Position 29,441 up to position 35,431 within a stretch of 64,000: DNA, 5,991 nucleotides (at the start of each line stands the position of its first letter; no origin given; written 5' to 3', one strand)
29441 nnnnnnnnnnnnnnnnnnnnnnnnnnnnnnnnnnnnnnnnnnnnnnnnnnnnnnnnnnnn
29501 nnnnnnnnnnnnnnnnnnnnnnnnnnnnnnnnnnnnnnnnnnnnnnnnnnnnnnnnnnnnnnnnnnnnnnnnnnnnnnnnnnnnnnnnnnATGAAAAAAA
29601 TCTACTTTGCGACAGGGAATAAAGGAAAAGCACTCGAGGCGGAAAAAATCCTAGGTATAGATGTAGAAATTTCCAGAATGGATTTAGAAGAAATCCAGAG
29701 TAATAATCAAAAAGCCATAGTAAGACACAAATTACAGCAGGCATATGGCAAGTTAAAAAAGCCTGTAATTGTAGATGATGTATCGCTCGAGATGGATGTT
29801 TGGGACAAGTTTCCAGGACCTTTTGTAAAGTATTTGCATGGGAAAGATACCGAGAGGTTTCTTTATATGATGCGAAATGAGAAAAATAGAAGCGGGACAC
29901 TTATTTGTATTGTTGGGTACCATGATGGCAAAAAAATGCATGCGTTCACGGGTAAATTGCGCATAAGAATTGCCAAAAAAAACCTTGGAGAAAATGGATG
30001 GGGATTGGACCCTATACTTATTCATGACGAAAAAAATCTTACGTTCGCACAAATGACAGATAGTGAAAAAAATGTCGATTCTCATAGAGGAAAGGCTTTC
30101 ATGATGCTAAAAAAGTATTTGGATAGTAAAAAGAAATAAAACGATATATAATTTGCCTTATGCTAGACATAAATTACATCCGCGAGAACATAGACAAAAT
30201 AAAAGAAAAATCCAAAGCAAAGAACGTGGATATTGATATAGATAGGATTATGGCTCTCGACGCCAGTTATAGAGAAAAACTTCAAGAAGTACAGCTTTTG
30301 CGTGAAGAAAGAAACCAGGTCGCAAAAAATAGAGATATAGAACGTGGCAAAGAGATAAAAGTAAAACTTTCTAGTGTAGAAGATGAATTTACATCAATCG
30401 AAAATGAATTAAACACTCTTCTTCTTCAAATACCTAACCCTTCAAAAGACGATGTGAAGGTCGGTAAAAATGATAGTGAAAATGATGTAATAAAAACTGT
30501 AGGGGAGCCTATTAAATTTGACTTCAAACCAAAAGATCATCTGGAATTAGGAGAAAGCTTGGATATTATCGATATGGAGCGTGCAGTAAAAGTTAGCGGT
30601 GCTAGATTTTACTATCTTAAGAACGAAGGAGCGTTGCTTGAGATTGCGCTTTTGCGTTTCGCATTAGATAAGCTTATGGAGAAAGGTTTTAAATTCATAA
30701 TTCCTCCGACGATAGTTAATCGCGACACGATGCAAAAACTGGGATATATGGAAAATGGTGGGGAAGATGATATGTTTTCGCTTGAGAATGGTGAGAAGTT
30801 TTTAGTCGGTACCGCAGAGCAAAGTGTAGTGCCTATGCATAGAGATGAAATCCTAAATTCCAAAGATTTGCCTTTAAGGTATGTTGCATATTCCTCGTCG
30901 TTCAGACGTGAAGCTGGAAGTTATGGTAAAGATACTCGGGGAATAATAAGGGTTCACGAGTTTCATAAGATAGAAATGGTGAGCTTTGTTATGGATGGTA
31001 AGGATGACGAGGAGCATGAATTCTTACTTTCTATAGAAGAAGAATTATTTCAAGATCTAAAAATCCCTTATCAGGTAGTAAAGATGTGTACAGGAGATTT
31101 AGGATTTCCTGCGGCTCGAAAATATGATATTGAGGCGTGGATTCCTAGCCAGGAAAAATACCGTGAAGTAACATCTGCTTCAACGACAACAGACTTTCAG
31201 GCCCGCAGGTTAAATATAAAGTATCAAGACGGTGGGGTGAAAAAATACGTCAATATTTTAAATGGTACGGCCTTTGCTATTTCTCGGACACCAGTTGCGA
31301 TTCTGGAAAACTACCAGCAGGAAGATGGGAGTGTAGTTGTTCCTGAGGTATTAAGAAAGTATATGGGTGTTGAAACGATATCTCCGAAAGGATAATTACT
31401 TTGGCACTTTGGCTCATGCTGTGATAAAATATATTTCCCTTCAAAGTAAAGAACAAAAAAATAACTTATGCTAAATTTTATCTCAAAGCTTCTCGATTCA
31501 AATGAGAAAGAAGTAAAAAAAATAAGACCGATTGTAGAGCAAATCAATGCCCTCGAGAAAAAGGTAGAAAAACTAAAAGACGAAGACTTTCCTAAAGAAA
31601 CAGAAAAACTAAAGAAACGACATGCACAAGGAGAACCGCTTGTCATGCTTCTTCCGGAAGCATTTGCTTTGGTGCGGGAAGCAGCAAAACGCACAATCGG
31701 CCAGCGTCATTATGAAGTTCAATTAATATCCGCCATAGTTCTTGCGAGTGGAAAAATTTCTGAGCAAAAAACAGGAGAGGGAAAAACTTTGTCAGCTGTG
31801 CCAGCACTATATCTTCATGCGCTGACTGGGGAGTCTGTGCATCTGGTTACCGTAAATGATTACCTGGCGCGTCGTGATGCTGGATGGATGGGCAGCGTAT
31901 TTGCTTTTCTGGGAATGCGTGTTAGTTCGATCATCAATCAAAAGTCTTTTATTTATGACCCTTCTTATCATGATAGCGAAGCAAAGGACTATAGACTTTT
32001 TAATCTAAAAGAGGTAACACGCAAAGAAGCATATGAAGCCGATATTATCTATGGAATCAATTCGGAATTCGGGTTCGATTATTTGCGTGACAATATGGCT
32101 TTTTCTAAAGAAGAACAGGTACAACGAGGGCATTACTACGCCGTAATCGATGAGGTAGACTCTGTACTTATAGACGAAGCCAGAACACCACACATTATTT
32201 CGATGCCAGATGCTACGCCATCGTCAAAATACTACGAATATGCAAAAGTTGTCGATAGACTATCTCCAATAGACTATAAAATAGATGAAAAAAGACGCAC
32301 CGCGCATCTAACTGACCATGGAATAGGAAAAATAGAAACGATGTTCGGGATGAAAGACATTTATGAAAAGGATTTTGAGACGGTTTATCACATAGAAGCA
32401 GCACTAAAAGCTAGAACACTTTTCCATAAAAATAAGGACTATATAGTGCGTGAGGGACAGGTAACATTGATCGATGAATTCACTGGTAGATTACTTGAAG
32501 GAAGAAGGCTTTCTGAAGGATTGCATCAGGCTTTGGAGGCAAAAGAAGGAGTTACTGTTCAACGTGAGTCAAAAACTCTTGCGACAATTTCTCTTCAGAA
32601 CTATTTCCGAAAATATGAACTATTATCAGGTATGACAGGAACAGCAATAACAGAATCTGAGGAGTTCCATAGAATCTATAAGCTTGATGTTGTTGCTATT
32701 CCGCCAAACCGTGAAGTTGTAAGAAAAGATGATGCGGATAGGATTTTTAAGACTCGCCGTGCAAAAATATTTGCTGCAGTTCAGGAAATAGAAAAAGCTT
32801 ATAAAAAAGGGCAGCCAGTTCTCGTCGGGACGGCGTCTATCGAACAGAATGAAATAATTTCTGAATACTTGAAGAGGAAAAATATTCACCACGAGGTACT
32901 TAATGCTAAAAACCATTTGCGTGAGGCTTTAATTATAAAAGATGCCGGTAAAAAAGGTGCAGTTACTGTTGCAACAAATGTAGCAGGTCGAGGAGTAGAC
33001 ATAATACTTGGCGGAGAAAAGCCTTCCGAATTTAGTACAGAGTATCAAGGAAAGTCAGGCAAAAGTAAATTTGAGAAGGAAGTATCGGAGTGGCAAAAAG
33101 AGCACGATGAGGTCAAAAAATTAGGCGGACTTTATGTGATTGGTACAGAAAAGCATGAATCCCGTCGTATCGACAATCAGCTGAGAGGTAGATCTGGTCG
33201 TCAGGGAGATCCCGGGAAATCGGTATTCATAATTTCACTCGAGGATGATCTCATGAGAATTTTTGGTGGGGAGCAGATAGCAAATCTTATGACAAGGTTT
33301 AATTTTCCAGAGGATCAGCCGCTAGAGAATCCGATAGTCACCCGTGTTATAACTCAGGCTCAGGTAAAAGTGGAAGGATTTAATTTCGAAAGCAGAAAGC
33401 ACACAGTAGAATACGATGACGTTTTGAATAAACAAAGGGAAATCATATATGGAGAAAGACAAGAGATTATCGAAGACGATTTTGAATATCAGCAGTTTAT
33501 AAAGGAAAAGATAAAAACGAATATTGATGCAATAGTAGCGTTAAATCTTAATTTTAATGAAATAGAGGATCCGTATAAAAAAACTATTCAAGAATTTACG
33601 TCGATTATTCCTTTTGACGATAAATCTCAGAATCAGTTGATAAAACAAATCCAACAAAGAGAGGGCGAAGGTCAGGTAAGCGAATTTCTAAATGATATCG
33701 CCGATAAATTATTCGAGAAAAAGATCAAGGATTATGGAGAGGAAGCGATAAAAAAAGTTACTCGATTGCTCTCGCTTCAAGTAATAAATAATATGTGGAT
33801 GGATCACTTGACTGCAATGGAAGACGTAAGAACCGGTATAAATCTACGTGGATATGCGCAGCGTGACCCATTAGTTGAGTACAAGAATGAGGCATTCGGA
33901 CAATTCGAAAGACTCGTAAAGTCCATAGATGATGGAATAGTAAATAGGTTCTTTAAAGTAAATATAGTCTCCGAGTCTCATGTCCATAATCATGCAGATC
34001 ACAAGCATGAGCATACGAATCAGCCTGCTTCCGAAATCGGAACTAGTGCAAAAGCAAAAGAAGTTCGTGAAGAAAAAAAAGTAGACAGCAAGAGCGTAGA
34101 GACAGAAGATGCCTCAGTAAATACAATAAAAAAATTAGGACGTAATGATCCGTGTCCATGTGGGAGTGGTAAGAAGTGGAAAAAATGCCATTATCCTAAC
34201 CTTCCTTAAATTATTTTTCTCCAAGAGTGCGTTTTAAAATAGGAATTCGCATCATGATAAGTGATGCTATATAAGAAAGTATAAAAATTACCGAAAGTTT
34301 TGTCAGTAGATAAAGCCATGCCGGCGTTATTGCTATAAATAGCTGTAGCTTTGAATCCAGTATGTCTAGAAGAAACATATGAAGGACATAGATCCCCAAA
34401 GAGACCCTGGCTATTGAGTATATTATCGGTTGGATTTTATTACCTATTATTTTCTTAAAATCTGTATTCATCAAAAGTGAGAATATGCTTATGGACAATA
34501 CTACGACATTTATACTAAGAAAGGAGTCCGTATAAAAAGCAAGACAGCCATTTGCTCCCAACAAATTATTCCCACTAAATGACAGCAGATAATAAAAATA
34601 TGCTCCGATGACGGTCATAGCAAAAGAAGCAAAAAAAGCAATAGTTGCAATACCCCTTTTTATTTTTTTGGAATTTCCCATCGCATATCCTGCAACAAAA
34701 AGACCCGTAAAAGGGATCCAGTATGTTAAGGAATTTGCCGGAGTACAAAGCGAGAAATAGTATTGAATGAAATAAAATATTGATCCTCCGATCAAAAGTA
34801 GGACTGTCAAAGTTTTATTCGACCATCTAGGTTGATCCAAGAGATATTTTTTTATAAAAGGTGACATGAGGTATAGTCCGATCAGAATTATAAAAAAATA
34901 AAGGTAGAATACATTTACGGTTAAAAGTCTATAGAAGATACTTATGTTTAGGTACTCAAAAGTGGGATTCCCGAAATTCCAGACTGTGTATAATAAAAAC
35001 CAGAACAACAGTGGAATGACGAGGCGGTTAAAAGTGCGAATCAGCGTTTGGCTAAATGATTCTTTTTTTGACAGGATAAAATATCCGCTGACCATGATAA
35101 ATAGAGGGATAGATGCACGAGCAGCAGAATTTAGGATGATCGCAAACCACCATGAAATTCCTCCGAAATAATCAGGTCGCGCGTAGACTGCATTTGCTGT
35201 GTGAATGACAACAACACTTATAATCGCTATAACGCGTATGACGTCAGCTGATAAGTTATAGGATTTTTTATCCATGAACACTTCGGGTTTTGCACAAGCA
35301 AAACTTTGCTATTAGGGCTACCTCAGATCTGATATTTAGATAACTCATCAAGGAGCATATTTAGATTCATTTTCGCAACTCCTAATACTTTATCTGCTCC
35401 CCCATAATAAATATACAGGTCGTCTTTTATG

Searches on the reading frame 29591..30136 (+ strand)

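Call 56: search_protein_families(library=pfam, proteins=[window:29591-30136:+], max_evalue=0.00001)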
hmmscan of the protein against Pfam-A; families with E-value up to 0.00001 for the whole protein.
window:29591-30136:+ (182 aa): 1 family
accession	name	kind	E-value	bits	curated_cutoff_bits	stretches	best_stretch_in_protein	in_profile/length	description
PF01725.21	Ham1p_like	-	1.1e-37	130.1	22.5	1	4-176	1-186/186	Ham1 family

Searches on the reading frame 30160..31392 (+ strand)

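Call 56: search_protein_families(library=pfam, proteins=[window:30160-31392:+], max_evalue=0.00001)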
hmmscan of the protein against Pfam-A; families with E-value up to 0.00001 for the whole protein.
window:30160-31392:+ (411 aa): 2 families
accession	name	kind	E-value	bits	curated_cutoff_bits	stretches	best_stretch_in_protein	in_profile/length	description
PF00587.30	tRNA-synt_2b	-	1.1e-37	130.3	29.3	1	210-385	7-179/179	tRNA synthetase class II core domain (G, H, P, S and T)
PF02403.27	Seryl_tRNA_N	-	3.3e-16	59.9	28.2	1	1-93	1-106/108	Seryl-tRNA synthetase N-terminal domain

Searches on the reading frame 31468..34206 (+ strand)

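Call 56: search_protein_families(library=pfam, proteins=[window:31468-34206:+], max_evalue=0.00001)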
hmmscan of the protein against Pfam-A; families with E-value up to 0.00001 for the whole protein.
window:31468-34206:+ (913 aa): 5 families
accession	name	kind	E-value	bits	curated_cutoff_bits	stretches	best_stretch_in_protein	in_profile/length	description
PF07517.20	SecA_DEAD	-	2.8e-111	371.9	24.6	1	7-401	3-290/290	SecA DEAD-like domain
PF21090.3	P-loop_SecA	-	6.7e-84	281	27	1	417-616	2-205/205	SecA P-loop domain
PF07516.18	SecA_SW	-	1.4e-50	172.6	26.7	1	618-831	1-199/200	SecA Wing and Scaffold domain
PF01043.26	SecA_PP_bind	-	1.3e-34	119.5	23.5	1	252-357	3-110/110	SecA preprotein cross-linking domain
PF02810.21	SEC-C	-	2.3e-09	37.4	20.4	1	892-910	1-19/19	SEC-C motif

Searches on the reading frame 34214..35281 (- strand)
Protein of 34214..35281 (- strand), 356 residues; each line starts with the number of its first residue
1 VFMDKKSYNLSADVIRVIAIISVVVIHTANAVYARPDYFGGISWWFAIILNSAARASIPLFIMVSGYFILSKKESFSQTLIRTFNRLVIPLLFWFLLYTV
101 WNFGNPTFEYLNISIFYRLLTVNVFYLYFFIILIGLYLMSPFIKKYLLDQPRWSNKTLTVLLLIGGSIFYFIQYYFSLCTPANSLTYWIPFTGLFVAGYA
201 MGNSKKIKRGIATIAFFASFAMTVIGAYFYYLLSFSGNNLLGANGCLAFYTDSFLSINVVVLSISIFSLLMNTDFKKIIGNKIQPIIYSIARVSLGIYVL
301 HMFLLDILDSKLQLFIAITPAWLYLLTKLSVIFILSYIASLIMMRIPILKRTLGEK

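Call 56: search_protein_families(library=pfam, proteins=[window:34214-35281:-], max_evalue=0.00001)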
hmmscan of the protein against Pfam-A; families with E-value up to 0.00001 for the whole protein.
window:34214-35281:- (356 aa): 1 family
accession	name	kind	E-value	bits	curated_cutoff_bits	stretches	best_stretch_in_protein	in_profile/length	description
PF01757.29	Acyl_transf_3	-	1e-29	104.1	31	1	11-340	3-325/326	Acyltransferase domain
